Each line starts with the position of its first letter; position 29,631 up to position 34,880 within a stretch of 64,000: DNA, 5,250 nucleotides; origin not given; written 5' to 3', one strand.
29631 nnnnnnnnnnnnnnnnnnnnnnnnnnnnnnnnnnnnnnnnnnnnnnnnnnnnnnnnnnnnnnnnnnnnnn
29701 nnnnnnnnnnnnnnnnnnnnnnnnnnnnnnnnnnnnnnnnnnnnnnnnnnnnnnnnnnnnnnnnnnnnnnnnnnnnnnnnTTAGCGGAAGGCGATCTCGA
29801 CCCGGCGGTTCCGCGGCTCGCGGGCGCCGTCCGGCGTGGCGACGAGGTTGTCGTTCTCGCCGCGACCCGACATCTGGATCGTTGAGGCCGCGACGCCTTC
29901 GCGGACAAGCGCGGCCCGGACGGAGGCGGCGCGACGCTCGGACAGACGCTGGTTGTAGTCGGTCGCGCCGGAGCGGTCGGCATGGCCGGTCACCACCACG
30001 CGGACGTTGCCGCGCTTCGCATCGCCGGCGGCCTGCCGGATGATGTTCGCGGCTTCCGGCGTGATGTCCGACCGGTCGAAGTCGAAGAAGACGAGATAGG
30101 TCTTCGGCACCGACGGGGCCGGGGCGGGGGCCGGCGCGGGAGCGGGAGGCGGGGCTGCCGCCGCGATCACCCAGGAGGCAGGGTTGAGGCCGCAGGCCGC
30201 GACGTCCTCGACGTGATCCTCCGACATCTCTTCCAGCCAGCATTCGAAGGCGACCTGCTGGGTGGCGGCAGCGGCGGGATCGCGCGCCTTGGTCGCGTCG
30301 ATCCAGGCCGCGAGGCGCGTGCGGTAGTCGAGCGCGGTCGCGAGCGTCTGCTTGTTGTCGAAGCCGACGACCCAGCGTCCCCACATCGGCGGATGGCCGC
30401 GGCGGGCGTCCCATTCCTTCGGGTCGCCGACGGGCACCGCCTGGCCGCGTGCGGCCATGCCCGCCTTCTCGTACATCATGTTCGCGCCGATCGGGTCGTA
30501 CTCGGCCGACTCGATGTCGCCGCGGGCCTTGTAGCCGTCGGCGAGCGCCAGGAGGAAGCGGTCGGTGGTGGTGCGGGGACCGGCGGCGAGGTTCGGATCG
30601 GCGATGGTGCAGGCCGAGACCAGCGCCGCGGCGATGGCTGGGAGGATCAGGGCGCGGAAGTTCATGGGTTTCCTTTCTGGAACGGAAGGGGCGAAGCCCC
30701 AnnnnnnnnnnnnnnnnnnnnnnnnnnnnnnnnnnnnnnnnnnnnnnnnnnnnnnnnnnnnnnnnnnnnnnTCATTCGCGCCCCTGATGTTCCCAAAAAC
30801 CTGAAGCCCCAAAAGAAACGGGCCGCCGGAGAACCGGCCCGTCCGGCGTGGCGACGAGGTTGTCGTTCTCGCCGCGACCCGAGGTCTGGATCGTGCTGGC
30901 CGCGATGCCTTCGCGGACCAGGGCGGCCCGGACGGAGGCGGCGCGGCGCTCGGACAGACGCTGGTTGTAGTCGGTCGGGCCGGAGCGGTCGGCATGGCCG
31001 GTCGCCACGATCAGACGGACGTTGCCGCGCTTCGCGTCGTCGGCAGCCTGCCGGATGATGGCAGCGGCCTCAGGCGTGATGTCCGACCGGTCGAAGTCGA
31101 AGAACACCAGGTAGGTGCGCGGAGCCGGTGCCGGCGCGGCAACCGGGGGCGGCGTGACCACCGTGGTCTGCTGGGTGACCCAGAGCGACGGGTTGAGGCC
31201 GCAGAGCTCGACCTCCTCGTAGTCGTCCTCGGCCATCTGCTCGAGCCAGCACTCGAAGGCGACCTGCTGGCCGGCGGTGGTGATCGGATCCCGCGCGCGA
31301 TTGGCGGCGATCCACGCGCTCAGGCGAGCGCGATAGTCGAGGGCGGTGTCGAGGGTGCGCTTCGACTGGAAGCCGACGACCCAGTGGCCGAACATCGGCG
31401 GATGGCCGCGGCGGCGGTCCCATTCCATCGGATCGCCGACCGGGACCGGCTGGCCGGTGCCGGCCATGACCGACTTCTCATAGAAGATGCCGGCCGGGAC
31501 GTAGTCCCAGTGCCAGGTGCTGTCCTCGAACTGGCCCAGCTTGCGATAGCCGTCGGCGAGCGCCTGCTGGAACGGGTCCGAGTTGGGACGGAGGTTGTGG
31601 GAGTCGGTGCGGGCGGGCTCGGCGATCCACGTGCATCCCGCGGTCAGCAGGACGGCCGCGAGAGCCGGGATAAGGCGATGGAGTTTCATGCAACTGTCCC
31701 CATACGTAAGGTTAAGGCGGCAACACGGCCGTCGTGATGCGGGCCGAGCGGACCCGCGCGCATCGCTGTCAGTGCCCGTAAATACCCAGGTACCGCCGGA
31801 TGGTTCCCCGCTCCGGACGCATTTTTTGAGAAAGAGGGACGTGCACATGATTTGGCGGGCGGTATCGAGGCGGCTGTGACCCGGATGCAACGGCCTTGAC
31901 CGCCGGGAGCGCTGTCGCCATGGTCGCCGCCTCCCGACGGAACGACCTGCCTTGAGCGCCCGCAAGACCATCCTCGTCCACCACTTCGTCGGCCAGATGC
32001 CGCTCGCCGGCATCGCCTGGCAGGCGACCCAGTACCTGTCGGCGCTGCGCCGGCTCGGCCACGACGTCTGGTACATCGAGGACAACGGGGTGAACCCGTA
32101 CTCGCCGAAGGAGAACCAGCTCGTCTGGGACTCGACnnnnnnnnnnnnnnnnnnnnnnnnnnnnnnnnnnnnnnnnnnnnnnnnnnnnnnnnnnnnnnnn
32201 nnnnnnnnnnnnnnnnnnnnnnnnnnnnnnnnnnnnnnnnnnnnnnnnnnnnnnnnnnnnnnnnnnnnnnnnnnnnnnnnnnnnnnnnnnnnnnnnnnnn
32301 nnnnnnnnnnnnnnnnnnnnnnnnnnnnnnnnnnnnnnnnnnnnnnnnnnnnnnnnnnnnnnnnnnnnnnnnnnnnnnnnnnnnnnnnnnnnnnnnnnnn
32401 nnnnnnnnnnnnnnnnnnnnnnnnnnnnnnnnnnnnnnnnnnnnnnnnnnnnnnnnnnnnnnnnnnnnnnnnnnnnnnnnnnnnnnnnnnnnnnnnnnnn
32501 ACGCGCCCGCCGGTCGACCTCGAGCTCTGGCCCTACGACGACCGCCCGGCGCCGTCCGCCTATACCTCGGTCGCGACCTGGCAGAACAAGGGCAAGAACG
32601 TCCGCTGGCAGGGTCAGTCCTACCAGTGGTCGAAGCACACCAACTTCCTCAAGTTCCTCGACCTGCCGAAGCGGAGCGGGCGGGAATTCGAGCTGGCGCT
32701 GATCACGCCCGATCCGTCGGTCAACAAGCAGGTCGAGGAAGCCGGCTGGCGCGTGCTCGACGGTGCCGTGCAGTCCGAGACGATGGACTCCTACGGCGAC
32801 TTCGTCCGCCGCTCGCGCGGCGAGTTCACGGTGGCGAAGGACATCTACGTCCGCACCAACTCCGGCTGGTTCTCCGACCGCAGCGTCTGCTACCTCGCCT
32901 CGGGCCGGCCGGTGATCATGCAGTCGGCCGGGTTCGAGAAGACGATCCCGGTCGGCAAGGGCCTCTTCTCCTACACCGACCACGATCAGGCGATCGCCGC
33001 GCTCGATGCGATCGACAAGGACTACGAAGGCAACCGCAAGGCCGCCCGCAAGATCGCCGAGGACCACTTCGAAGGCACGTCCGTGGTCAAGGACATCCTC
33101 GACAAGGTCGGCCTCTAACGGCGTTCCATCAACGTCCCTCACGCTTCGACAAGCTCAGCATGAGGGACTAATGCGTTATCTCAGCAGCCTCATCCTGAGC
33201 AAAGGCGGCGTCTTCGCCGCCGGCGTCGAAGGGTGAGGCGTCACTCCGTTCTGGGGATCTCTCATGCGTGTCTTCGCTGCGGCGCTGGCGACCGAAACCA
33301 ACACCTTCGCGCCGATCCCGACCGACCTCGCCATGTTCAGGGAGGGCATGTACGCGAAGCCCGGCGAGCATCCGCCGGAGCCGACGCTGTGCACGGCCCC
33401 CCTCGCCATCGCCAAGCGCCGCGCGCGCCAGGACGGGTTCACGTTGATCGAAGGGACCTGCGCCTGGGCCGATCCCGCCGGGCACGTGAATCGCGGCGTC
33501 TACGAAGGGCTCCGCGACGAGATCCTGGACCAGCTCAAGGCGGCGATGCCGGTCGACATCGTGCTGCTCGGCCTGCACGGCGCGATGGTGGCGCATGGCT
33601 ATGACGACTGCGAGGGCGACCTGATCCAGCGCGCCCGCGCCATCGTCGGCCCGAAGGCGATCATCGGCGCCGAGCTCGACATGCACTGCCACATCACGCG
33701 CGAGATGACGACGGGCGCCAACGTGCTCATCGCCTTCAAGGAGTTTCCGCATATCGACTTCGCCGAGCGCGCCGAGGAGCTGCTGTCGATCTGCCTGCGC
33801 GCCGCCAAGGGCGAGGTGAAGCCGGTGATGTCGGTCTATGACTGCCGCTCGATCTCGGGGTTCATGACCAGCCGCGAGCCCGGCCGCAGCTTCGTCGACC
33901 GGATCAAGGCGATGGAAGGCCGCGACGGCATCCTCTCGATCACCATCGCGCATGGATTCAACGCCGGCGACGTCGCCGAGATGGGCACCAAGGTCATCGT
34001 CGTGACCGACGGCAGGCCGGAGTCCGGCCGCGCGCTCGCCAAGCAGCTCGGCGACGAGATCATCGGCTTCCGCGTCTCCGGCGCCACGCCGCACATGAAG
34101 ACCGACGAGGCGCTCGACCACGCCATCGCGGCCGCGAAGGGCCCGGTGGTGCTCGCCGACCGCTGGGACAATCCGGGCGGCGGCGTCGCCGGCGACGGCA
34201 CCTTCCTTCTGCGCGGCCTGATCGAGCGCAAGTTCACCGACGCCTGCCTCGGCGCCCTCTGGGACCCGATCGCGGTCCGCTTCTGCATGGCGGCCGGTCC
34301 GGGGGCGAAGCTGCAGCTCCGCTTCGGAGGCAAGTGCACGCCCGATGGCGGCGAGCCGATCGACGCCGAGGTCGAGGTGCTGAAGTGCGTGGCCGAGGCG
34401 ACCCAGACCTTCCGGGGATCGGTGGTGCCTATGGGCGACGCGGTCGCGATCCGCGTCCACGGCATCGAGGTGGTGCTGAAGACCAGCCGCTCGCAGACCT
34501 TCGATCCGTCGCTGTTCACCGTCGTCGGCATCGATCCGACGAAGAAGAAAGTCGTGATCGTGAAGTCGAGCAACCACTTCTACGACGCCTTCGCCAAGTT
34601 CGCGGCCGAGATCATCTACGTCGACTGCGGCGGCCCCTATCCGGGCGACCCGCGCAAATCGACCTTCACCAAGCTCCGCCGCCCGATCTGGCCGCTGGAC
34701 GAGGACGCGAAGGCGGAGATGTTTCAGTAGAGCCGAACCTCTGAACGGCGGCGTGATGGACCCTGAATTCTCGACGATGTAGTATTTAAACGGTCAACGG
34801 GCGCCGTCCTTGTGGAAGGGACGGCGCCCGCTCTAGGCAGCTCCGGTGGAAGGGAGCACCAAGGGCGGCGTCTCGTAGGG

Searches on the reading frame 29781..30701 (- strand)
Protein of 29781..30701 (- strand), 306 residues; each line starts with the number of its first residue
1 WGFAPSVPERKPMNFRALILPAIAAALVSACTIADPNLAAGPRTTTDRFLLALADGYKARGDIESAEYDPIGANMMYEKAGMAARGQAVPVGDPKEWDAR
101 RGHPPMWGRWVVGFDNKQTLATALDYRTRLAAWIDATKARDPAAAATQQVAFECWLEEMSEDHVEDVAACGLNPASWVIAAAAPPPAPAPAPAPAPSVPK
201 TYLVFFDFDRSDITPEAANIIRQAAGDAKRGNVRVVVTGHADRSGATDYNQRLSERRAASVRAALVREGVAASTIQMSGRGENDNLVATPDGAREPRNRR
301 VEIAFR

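Call 63: search_protein_families(library=pfam, proteins=[window:29781-30701:-], max_evalue=0.00001)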
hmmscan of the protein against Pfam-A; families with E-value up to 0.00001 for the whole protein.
window:29781-30701:- (306 aa): 1 family
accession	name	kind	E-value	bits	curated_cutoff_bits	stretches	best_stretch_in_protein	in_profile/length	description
PF00691.25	OmpA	-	1.5e-20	73.8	27.2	1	205-299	1-98/98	OmpA family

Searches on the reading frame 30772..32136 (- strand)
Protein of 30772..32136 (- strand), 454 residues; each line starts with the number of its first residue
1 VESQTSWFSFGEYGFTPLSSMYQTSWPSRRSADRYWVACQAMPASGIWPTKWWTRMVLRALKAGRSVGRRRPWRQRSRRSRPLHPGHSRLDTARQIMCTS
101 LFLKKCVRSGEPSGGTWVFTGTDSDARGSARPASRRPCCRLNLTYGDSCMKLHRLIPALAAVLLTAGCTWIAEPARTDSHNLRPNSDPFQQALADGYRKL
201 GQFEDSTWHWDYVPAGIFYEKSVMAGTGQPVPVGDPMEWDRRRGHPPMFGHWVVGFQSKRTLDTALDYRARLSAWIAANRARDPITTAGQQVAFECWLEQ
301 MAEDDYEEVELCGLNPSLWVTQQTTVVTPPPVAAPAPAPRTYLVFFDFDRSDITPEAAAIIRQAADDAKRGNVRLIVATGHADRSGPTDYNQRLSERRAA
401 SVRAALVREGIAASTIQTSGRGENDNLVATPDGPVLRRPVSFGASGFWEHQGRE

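Call 62: search_protein_families(library=pfam, proteins=[window:30772-32136:-], max_evalue=0.00001)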
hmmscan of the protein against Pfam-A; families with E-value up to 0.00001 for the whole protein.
window:30772-32136:- (454 aa): 1 family
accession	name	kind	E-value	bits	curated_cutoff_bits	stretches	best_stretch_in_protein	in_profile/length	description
PF00691.25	OmpA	-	1.9e-18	67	27.2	1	345-430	1-88/98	OmpA family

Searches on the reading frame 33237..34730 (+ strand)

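Call 62: search_protein_families(library=pfam, proteins=[window:33237-34730:+], max_evalue=0.00001)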
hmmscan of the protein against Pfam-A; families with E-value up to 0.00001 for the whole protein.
window:33237-34730:+ (497 aa): 2 families
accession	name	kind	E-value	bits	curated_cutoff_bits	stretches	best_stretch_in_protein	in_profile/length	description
PF07364.17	DUF1485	-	2.3e-81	273.7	22.8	1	11-296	1-289/290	Metallopeptidase family M81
PF07171.17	MlrC_C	-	3.3e-51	174.5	27.2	1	306-478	1-177/178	MlrC C-terminus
